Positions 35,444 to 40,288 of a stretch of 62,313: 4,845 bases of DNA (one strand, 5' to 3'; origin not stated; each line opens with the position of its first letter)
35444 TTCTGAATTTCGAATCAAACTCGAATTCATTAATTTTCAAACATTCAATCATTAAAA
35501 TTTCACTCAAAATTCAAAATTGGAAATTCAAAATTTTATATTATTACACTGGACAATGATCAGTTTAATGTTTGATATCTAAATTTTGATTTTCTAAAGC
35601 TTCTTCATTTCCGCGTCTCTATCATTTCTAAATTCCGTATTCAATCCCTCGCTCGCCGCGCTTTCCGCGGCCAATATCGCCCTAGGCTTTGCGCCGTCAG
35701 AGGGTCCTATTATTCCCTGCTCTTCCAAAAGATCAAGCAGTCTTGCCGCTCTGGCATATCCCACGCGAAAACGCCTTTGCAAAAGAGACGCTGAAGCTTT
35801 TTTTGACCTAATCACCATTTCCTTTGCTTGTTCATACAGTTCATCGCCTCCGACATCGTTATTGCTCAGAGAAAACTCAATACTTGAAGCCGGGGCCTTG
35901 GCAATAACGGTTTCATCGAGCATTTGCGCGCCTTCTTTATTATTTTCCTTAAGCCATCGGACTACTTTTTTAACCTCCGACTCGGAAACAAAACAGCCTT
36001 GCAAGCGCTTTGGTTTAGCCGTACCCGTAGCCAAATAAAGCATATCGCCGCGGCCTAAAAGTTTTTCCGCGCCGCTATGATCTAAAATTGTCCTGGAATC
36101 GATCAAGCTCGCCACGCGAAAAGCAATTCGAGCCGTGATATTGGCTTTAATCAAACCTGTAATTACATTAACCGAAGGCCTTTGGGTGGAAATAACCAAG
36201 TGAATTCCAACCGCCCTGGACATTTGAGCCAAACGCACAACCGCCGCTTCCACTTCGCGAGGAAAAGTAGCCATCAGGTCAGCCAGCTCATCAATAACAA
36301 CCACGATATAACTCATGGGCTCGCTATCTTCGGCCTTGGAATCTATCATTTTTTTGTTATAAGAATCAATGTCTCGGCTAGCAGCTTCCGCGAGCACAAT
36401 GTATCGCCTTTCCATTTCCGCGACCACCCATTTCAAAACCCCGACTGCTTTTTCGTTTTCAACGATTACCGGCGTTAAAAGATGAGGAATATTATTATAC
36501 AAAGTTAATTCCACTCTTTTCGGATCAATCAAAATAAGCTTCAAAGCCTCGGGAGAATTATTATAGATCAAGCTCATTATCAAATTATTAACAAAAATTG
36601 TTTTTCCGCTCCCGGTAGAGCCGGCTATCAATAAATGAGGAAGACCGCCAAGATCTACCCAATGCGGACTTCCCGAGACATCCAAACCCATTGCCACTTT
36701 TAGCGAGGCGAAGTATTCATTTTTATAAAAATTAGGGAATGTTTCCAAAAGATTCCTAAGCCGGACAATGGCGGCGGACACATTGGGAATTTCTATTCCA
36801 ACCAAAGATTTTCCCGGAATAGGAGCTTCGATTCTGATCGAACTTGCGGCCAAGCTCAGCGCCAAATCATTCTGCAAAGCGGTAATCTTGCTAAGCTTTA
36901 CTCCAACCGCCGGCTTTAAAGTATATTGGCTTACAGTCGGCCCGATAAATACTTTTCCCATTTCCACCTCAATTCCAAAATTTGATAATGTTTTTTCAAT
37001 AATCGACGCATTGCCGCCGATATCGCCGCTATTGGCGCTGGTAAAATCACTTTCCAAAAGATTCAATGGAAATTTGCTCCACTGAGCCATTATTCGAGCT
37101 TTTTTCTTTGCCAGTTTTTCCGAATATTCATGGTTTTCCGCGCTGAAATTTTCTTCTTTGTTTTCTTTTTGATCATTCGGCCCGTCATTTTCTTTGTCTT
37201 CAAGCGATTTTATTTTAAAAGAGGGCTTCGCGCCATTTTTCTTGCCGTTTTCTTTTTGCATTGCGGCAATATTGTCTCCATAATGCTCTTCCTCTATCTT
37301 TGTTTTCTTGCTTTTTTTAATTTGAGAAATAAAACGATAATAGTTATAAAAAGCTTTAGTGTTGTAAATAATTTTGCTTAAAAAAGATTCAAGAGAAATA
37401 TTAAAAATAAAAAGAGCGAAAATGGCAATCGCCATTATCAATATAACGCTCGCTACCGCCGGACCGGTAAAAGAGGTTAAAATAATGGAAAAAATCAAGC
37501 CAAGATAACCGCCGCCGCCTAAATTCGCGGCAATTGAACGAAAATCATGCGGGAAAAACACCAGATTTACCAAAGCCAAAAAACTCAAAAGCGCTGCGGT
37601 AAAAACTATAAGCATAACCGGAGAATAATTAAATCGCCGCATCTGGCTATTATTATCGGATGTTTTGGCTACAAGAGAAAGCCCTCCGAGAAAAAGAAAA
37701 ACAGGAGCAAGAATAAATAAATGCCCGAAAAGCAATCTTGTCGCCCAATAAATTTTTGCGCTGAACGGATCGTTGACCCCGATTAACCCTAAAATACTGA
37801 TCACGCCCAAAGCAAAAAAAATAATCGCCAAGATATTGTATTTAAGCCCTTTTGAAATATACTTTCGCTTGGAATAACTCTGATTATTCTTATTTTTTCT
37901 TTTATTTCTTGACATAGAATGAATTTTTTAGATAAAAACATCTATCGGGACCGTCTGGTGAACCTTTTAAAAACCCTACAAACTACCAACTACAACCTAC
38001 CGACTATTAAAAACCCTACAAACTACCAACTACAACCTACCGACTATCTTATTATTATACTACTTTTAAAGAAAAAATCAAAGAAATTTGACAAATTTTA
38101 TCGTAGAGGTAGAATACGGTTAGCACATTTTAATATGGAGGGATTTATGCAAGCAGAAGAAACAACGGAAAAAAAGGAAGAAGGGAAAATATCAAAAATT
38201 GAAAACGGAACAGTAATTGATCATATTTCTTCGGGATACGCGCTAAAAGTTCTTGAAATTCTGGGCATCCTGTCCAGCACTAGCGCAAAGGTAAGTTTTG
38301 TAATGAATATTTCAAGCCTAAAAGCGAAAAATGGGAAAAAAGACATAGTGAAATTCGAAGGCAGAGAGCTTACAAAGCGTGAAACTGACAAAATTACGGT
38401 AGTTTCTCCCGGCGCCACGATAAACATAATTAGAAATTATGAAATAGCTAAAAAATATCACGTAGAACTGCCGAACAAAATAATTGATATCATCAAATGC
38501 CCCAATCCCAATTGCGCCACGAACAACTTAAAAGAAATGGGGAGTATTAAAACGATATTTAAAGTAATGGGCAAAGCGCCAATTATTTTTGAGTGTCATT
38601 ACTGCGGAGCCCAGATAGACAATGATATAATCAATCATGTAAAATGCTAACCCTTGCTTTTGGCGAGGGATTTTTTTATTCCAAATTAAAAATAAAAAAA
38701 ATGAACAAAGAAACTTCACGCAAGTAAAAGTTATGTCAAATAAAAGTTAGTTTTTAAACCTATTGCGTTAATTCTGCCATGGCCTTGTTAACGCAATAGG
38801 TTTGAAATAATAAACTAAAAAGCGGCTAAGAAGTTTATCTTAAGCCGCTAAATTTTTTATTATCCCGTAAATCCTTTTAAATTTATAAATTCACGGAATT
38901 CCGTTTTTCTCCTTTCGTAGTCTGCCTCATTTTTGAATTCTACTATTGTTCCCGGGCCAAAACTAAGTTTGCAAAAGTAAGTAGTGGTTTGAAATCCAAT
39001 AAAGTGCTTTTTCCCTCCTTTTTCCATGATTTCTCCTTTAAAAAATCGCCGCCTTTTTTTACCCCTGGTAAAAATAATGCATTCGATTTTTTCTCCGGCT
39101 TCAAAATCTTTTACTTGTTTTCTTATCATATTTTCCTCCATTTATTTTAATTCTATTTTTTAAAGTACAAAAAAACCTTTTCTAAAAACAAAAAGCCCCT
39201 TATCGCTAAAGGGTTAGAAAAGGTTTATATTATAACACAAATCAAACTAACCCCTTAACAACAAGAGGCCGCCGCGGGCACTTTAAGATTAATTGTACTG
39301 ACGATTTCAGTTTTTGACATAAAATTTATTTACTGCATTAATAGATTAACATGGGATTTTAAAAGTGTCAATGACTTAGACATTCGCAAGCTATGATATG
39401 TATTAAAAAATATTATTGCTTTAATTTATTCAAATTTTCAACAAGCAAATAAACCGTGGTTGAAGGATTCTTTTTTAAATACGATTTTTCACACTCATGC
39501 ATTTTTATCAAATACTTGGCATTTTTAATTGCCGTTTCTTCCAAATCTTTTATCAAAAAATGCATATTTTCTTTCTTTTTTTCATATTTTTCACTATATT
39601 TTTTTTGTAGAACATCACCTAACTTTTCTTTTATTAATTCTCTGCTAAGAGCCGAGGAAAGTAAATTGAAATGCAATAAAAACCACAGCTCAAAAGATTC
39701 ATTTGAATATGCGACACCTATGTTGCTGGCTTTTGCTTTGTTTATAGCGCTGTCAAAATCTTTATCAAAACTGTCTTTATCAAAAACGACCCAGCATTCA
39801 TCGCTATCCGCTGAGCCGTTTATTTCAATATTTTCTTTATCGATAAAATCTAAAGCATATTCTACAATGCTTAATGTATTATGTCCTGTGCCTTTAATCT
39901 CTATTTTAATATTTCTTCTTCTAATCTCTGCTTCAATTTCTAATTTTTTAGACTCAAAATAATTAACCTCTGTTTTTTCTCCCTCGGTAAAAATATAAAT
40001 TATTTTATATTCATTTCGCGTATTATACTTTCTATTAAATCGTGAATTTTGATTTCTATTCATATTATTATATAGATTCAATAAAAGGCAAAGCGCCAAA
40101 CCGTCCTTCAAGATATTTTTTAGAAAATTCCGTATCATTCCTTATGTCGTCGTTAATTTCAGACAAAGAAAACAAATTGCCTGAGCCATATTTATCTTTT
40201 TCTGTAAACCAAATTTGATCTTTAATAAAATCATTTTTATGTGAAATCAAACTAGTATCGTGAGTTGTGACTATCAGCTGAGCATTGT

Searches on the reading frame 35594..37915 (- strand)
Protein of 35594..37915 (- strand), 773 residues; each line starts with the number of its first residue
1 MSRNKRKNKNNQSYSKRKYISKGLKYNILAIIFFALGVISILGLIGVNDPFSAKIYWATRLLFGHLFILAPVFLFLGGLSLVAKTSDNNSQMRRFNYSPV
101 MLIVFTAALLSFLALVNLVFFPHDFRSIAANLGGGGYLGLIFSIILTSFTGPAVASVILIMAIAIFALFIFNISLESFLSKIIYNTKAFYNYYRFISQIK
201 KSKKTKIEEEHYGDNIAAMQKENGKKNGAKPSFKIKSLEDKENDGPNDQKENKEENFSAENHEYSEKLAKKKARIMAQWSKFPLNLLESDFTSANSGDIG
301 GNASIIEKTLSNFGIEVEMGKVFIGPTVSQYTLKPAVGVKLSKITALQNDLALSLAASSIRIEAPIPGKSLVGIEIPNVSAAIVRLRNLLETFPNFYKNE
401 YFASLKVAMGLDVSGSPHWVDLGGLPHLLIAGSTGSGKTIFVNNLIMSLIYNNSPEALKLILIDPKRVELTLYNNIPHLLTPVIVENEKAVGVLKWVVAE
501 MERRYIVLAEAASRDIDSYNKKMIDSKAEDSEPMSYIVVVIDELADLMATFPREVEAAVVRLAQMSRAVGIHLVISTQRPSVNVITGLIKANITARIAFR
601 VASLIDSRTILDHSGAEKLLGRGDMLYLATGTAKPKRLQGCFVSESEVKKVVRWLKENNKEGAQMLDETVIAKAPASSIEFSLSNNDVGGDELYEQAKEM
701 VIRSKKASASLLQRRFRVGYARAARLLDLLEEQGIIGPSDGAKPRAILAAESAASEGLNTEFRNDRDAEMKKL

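Call 24: search_protein_families(library=pfam, proteins=[window:35594-37915:-], max_evalue=0.01)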
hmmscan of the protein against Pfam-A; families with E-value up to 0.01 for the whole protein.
window:35594-37915:- (773 aa): 5 families
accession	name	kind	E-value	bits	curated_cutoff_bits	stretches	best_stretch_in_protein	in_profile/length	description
PF01580.24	FtsK_SpoIIIE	-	1.5e-56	191.8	24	1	403-582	16-221/221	FtsK/SpoIIIE family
PF17854.6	FtsK_alpha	-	1.5e-27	96.2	22.9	1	287-378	7-101/101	FtsK alpha domain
PF09397.16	FtsK_gamma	-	5.4e-27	93.7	30.6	1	691-749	4-62/63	Ftsk gamma domain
PF13491.11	FtsK_4TM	-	8.2e-06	26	23.1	1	61-182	60-170/171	4TM region of DNA translocase FtsK/SpoIIIE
PF01935.23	DUF87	-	0.00035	21.2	23.2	1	426-465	24-60/220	Helicase HerA, central domain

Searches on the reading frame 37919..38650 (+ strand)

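Call 24: search_protein_families(library=pfam, proteins=[window:37919-38650:+], max_evalue=0.01)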
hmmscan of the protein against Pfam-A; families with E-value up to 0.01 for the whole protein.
window:37919-38650:+ (243 aa): 2 families
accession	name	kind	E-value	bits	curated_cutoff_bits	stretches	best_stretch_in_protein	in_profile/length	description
PF01948.23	PyrI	-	7.7e-28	97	25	1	90-183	2-93/93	Aspartate carbamoyltransferase regulatory chain, allosteric domain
PF02748.20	PyrI_C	-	9.8e-15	54.6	23.4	1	187-238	1-48/48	Aspartate carbamoyltransferase regulatory chain, metal binding domain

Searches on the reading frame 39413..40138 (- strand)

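Call 54: search_protein_families(library=padloc, proteins=[window:39413-40138:-], max_evalue=0.001)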
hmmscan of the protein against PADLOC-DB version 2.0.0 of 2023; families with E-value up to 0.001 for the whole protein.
window:39413-40138:- (241 aa): 1 family
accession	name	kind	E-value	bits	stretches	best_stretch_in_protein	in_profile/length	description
PDLC02337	AbiLii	-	5.7e-29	99.9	1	30-240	19-89/170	AbiLii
